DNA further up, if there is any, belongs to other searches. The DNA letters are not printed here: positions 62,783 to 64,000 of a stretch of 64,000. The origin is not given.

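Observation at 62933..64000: PIN nuclease domain fused to a GNAT acetyltransferase (gene runs off the window)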

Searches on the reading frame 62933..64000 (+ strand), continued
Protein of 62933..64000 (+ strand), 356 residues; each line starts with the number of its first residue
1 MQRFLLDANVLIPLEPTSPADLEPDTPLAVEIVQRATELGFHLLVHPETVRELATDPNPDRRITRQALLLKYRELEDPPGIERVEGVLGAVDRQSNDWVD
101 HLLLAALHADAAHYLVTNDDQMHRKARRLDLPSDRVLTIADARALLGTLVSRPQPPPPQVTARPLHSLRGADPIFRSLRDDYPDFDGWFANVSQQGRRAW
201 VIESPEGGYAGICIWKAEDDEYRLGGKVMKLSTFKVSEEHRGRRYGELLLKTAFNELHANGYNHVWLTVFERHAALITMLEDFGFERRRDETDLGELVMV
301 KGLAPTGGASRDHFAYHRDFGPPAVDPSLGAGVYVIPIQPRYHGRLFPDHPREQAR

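Call 89: get_annotated_region(hit=H5, flank=3000)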
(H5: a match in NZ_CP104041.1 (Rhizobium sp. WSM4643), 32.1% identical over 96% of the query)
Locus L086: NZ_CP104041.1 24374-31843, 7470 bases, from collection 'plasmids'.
description: Rhizobium sp. WSM4643 plasmid pWSM4643_1, complete sequence
organism: Rhizobium sp. WSM4643 (NCBI taxid 3138253)
taxonomy: Bacteria; Pseudomonadota; Alphaproteobacteria; Hyphomicrobiales; Rhizobiaceae; Rhizobium; Rhizobium sp. WSM4643
host: -; source: Pisum sativum,Cell culture; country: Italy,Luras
typing (MOB-suite, as given by PLSDB): non-mobilizable
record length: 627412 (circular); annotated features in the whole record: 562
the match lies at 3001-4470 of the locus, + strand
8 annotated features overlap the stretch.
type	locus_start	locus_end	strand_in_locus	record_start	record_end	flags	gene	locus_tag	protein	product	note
CDS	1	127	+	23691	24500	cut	-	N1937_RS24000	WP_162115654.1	alpha/beta hydrolase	-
CDS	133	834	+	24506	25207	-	-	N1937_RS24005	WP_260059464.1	ribulose-phosphate 3-epimerase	-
CDS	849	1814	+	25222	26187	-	-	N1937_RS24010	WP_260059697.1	ROK family protein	-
CDS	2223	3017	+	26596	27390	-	-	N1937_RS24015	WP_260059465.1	helix-turn-helix domain-containing protein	-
CDS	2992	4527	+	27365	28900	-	-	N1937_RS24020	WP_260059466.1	GNAT family N-acetyltransferase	-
CDS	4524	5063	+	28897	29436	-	-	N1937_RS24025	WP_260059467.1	AAA family ATPase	-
CDS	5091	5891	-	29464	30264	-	-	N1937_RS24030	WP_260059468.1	HNH endonuclease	-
CDS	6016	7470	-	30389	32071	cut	-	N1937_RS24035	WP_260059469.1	DUF262 domain-containing HNH endonuclease family protein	-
